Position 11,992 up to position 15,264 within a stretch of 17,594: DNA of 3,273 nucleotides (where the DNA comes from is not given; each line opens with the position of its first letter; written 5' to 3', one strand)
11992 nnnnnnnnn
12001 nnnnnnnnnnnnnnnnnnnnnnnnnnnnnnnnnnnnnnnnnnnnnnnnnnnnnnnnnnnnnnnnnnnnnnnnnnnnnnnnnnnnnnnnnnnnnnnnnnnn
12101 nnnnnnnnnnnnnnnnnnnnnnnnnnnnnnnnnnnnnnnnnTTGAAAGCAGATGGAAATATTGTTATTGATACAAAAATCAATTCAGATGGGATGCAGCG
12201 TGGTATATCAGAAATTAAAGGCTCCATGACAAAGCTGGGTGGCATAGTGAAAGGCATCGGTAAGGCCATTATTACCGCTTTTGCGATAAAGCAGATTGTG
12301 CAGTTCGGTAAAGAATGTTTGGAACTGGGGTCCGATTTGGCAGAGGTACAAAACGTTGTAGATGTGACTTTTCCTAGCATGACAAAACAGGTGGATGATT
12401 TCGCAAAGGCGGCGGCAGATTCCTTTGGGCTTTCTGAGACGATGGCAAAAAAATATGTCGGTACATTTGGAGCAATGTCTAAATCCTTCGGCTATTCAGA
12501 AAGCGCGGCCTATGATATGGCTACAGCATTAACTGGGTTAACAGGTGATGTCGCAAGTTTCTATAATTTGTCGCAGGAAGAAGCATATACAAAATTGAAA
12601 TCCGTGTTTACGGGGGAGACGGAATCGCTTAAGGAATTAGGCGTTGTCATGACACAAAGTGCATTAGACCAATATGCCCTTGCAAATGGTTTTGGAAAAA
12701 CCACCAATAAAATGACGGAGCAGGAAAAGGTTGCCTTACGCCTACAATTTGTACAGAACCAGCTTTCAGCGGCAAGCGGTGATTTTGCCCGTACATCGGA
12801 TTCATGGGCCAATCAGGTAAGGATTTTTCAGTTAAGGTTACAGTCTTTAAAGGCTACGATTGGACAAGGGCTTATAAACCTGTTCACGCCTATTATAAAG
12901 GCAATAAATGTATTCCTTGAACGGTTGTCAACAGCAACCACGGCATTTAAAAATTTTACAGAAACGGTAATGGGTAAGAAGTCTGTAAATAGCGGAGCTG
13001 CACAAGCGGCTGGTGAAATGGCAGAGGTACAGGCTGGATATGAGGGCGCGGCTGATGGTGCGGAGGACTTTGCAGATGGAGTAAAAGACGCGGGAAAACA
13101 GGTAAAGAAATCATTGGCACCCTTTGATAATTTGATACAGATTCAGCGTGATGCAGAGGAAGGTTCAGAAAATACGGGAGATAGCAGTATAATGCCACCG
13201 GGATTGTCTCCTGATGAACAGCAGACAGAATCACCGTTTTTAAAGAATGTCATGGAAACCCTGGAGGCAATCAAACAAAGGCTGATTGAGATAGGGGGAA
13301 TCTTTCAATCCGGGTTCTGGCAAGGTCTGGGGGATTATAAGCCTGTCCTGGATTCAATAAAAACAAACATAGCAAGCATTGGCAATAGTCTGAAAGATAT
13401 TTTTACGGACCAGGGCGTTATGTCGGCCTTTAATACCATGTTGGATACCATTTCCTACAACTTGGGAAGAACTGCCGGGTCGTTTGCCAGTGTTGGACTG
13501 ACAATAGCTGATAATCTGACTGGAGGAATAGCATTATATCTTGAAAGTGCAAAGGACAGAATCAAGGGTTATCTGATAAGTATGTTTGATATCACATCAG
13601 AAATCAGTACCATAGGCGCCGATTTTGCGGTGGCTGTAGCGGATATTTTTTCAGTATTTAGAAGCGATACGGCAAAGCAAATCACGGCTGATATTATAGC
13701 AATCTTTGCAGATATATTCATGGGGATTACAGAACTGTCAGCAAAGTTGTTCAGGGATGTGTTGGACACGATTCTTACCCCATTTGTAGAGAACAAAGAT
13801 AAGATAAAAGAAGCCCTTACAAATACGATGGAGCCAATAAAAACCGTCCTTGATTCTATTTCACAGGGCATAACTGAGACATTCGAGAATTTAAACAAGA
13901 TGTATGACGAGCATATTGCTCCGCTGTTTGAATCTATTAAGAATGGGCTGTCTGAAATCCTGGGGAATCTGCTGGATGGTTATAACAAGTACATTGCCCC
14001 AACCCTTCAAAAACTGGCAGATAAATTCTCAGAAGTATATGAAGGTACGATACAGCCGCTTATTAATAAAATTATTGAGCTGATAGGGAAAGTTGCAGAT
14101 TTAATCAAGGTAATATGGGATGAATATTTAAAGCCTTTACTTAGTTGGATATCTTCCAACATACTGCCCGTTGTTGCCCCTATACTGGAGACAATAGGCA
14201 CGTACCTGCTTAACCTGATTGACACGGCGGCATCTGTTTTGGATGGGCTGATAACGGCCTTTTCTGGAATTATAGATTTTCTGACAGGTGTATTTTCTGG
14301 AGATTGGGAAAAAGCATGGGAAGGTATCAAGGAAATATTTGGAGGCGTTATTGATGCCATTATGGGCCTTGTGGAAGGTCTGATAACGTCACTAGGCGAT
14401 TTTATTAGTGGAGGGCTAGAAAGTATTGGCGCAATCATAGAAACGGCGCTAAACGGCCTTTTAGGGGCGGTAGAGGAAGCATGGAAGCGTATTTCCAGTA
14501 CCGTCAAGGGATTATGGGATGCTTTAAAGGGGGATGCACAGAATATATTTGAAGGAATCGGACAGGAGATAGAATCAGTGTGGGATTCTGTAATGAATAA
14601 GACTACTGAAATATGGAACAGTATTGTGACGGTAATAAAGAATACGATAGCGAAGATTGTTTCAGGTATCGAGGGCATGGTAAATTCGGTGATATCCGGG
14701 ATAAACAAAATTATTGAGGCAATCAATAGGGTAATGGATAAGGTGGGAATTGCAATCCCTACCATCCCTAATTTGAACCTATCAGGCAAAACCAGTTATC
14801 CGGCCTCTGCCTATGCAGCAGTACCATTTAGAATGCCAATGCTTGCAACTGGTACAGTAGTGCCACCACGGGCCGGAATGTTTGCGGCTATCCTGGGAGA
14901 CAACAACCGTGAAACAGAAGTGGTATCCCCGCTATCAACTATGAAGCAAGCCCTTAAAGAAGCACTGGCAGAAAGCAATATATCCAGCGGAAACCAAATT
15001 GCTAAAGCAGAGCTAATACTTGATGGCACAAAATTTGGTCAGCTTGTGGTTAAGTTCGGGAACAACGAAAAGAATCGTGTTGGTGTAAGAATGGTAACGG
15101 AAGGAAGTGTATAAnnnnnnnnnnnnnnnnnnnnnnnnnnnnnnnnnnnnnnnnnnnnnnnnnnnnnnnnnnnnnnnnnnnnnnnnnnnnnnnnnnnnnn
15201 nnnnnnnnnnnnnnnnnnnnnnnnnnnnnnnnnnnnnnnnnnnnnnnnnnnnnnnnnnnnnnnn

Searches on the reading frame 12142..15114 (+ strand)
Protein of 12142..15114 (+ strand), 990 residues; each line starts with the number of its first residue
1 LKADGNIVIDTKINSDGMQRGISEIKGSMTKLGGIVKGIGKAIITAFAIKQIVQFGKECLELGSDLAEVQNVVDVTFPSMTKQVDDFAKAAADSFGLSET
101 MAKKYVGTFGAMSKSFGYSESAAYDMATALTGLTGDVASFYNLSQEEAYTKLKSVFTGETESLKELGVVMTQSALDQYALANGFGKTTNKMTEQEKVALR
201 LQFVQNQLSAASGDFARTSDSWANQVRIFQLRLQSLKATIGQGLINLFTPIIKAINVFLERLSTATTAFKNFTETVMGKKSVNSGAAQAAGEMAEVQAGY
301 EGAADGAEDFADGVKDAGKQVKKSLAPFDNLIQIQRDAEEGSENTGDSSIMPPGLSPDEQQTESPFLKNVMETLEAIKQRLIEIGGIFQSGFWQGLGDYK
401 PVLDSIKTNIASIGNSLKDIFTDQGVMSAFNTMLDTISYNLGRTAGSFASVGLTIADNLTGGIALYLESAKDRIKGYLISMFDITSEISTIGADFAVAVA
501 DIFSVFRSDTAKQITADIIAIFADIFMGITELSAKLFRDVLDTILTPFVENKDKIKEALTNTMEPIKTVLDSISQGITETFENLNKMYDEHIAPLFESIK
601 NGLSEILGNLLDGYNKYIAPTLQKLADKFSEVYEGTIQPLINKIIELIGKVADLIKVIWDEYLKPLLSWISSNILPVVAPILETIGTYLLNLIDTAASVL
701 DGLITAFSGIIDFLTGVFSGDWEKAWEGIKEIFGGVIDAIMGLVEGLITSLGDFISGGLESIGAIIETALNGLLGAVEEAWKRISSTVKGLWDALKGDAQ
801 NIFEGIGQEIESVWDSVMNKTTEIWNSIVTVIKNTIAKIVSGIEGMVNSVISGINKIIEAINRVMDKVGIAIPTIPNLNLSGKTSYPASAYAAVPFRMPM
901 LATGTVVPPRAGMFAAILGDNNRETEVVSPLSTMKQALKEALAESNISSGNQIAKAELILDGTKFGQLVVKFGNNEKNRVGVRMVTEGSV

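Call 69: search_protein_families(library=pfam, max_evalue=0.001, proteins=[window:12142-15114:+])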
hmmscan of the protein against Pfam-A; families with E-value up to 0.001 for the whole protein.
window:12142-15114:+ (990 aa): 3 families
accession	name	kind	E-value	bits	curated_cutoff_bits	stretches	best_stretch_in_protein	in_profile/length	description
PF04513.17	Baculo_PEP_C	-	1.8e-11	44.7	38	1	764-866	30-132/140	Baculovirus polyhedron envelope protein, PEP, C terminus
PF23854.1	DUF7217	-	0.00019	21.7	29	0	802-868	123-185/238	Domain of unknown function (DUF7217)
PF06705.16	SF-assemblin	-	0.00054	19.8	30.6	0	765-862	38-138/247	SF-assemblin/beta giardin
